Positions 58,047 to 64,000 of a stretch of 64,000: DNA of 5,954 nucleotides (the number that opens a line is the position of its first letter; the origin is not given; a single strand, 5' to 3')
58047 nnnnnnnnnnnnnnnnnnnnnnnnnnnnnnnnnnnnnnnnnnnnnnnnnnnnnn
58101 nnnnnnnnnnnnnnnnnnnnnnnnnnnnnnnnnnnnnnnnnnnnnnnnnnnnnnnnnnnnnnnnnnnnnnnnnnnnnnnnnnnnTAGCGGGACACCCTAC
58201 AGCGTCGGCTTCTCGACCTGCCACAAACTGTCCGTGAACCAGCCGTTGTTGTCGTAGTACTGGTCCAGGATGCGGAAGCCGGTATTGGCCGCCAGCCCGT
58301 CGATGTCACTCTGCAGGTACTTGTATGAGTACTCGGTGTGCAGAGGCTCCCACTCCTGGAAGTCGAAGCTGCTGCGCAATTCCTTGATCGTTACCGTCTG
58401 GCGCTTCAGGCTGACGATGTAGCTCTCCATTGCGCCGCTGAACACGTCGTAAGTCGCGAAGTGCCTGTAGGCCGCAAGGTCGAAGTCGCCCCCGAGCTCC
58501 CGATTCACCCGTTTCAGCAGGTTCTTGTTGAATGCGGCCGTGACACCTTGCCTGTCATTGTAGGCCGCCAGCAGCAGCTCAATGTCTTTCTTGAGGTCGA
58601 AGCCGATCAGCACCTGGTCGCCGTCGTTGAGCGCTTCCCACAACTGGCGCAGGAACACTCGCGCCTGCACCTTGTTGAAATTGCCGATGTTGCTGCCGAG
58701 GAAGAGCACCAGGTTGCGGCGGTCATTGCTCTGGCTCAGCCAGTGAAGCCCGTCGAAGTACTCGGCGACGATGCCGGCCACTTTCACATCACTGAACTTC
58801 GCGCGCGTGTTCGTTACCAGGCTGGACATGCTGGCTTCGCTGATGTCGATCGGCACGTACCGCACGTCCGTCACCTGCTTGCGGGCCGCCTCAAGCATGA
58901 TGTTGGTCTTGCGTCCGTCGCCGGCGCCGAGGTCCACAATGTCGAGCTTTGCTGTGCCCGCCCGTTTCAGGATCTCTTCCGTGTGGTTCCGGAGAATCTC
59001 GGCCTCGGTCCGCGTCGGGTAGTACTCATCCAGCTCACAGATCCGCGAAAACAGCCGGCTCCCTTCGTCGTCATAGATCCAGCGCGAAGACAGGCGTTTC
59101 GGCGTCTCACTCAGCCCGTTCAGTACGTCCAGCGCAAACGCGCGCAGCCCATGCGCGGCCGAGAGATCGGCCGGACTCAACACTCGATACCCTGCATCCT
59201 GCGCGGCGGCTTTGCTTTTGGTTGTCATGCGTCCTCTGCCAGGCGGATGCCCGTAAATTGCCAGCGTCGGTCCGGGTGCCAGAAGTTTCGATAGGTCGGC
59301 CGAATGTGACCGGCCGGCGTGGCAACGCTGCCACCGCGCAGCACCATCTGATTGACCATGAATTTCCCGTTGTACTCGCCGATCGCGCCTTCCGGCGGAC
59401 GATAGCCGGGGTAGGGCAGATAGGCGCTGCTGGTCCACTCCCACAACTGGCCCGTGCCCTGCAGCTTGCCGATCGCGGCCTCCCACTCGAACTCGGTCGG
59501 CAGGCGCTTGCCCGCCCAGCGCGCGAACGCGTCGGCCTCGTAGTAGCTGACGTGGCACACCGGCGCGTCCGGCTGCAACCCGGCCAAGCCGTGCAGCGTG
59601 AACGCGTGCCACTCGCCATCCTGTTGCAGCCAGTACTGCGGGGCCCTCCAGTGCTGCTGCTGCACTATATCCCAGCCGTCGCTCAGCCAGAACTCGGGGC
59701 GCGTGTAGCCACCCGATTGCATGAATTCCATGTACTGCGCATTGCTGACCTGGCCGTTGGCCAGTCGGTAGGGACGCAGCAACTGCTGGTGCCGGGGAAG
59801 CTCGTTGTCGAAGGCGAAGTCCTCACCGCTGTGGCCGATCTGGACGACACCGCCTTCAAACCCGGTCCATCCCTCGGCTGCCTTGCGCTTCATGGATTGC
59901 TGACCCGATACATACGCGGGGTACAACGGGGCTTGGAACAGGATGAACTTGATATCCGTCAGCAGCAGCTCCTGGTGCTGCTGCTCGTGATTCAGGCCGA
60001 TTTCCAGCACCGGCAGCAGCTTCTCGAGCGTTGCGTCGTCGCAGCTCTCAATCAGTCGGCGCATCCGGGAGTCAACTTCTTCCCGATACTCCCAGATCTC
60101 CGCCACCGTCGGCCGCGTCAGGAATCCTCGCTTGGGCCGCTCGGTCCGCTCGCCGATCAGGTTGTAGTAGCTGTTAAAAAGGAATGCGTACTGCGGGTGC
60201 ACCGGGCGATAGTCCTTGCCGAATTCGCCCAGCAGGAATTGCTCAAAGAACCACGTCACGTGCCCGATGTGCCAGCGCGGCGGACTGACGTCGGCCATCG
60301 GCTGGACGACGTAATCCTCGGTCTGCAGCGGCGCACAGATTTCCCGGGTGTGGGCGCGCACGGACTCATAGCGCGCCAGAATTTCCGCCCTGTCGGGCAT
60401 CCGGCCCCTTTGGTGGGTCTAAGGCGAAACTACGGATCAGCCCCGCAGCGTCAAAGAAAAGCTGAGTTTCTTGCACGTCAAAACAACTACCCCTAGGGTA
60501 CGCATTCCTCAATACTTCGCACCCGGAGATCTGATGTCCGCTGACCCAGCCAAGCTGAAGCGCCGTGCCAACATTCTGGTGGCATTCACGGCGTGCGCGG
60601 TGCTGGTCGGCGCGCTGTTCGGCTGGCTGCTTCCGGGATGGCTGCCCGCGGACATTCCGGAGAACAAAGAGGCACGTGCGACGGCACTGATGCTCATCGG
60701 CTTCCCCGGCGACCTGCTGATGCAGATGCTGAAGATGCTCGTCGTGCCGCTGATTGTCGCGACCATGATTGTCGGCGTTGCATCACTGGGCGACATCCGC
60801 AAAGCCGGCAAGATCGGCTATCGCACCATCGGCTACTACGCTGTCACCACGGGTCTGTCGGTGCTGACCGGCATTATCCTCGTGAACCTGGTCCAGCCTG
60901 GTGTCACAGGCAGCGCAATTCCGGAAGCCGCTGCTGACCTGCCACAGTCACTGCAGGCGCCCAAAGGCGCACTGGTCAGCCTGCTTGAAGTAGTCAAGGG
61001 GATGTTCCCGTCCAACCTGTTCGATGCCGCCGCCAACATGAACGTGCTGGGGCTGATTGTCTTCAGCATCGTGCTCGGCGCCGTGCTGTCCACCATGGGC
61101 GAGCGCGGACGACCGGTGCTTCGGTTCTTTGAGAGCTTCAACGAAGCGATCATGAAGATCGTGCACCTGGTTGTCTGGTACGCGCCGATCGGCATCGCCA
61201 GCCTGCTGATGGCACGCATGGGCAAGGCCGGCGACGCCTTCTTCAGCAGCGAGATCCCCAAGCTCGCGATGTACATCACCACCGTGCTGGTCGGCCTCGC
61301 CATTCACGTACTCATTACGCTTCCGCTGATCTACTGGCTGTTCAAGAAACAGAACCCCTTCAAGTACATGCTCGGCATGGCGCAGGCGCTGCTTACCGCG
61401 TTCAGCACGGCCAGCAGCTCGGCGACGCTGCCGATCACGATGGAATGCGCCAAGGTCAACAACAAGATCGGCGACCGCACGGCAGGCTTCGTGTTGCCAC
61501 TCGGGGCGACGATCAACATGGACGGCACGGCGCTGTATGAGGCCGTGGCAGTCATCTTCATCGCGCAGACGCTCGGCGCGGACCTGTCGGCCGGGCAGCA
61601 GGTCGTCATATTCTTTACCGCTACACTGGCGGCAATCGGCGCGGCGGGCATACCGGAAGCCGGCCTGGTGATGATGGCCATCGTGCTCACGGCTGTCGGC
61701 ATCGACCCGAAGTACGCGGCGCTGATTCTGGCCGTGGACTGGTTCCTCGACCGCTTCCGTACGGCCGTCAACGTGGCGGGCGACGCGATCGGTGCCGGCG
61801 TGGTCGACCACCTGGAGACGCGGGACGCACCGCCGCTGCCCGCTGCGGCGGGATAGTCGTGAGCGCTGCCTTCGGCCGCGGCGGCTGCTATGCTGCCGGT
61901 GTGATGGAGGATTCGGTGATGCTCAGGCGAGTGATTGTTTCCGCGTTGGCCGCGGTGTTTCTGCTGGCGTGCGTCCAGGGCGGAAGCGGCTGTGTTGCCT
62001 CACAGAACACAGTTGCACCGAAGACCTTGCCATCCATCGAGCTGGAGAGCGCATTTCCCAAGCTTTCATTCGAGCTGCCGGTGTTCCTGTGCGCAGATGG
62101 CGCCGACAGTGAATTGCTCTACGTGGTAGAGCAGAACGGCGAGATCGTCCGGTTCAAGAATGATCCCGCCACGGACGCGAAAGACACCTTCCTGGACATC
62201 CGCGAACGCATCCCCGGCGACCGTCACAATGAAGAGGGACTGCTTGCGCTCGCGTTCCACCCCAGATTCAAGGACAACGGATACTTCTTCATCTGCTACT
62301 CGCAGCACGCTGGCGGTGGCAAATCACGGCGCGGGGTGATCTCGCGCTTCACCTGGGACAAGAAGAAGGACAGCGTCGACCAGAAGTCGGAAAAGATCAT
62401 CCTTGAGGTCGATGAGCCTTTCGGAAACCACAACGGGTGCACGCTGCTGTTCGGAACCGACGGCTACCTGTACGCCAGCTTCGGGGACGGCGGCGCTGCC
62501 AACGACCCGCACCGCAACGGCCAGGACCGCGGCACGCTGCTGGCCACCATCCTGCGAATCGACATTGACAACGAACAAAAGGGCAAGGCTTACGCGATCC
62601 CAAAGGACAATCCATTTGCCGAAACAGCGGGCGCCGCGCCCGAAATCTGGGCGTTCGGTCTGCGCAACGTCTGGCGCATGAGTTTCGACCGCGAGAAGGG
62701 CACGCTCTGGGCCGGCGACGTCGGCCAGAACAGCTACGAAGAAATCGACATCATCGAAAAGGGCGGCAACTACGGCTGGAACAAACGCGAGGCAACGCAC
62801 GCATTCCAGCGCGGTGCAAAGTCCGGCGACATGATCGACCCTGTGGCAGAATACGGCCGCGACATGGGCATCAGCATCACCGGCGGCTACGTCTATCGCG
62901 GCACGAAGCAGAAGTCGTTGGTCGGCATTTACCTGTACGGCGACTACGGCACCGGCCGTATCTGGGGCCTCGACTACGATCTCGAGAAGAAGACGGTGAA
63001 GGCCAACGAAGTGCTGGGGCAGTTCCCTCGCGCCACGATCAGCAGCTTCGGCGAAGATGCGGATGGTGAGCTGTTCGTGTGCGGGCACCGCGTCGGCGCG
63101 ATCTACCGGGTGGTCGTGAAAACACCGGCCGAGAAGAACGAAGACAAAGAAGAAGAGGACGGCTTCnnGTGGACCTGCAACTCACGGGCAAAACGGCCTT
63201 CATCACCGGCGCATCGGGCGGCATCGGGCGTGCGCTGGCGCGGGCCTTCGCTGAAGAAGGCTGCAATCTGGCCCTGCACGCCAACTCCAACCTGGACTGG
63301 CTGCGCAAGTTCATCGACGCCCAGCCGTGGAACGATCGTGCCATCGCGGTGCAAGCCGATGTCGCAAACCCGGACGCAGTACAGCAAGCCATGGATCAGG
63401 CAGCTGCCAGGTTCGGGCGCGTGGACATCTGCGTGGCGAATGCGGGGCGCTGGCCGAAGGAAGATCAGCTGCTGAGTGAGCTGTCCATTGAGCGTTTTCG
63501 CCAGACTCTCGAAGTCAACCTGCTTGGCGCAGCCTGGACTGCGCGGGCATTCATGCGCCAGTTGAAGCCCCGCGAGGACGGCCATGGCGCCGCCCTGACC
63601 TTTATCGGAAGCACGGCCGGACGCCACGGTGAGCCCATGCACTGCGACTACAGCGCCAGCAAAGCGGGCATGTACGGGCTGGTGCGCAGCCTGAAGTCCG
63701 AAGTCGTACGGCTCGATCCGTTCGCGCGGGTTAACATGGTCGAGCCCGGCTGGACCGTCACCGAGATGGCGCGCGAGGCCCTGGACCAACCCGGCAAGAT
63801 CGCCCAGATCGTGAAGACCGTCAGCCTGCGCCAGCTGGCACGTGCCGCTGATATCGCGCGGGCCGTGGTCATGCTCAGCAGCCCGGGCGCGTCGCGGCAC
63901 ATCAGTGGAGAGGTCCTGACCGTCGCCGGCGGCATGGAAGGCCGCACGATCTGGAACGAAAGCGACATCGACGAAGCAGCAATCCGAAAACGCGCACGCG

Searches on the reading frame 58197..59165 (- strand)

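Call 3: search_protein_families(library=pfam, proteins=[window:58197-59165:-], max_evalue=0.1)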
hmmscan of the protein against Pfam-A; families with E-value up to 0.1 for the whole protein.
window:58197-59165:- (322 aa): 6 families
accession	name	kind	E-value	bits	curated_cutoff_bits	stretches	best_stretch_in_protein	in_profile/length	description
PF10017.15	Methyltransf_33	-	3.6e-104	348.5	23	1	12-316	3-303/304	Histidine-specific methyltransferase, SAM-dependent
PF13847.12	Methyltransf_31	-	0.0021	18.2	27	1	74-127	5-56/145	Methyltransferase domain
PF02636.23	Methyltransf_28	-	0.014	15.3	23.3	1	68-149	12-90/249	Putative S-adenosyl-L-methionine-dependent methyltransferase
PF13649.12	Methyltransf_25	-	0.017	16.2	27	1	76-182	1-96/97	Methyltransferase domain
PF08242.18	Methyltransf_12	-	0.039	15.1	30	0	77-124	1-40/98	Methyltransferase domain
PF12147.14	Methyltransf_20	-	0.073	12.7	21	0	285-314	277-306/309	Putative methyltransferase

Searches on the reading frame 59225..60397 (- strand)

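Call 3: search_protein_families(library=pfam, proteins=[window:59225-60397:-], max_evalue=0.1)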
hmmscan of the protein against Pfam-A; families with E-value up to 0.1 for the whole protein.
window:59225-60397:- (390 aa): 2 families
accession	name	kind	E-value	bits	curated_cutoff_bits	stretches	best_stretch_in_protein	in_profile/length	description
PF03781.23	FGE-sulfatase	-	1.3e-33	117.2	23.3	2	180-310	8-125/255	Sulfatase-modifying factor enzyme 1-like domain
PF12867.12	DinB_2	-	4.1e-14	53.5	24.8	1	10-143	2-126/128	DinB superfamily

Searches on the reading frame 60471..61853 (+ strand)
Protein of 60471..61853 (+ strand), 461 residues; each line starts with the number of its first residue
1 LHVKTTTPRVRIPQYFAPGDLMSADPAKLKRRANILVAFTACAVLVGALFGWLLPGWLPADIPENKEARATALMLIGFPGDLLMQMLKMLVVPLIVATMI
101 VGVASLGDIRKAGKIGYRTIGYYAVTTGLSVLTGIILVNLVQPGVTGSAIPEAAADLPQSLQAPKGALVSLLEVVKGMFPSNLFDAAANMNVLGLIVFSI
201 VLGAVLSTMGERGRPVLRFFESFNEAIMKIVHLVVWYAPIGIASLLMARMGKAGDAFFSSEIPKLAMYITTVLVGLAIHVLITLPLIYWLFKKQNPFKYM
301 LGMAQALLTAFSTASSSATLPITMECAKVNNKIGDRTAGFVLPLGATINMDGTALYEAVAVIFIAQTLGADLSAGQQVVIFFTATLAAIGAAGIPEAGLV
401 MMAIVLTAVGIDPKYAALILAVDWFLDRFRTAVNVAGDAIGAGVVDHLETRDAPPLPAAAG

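Call 76: search_protein_families(library=pfam, proteins=[window:60471-61853:+], max_evalue=0.001)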
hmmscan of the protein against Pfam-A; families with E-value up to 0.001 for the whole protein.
window:60471-61853:+ (461 aa): 1 family
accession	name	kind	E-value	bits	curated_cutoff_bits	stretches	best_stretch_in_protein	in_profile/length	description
PF00375.23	SDF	-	3.4e-121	405.3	27.9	1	37-447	2-386/387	Sodium:dicarboxylate symporter family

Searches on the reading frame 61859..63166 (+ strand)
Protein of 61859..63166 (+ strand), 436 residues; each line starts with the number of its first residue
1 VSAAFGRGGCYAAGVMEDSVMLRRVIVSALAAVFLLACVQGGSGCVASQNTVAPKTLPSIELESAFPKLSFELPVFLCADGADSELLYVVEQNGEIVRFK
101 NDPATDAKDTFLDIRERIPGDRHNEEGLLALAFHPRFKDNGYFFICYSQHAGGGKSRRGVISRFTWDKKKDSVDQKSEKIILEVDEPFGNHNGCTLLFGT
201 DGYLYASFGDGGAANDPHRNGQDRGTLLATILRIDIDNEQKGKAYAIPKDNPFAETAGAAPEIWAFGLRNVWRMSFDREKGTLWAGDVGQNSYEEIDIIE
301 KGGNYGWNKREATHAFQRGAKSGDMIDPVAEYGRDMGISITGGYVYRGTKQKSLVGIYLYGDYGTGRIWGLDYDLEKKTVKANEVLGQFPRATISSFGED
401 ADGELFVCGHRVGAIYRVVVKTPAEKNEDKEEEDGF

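Call 76: search_protein_families(library=pfam, proteins=[window:61859-63166:+], max_evalue=0.001)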
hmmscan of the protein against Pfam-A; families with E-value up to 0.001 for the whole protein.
window:61859-63166:+ (436 aa): 1 family
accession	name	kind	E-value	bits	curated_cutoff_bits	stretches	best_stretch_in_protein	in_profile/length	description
PF07995.17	GSDH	-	9.4e-45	153.8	25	1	87-413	15-328/332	Glucose / Sorbosone dehydrogenase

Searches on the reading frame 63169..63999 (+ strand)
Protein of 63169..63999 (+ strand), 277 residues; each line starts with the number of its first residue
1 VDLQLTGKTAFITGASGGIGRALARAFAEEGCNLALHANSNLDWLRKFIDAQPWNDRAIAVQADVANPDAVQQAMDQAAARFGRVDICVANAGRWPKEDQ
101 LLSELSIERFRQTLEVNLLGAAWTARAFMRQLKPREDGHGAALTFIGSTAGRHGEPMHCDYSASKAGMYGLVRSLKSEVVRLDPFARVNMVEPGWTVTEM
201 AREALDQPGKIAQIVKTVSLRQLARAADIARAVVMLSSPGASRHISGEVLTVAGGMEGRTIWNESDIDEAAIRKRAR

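Call 76: search_protein_families(library=pfam, proteins=[window:63169-63999:+], max_evalue=0.001)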
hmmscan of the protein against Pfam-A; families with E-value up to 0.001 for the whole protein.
window:63169-63999:+ (277 aa): 5 families
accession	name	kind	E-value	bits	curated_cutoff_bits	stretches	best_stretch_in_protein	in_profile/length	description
PF00106.31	adh_short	-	2.2e-44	151.7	26.6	1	8-206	1-192/195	short chain dehydrogenase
PF13561.12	adh_short_C2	-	4.4e-44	151.3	27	1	14-256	1-235/236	Enoyl-(Acyl carrier protein) reductase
PF08659.16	KR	-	1.3e-12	48.4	22.6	1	9-177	2-165/180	KR domain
PF01370.27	Epimerase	-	6.8e-05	22.8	20.9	1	11-78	2-63/240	NAD dependent epimerase/dehydratase family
PF13460.12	NAD_binding_10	-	0.00021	21.7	27.2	0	14-80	1-63/184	NAD(P)H-binding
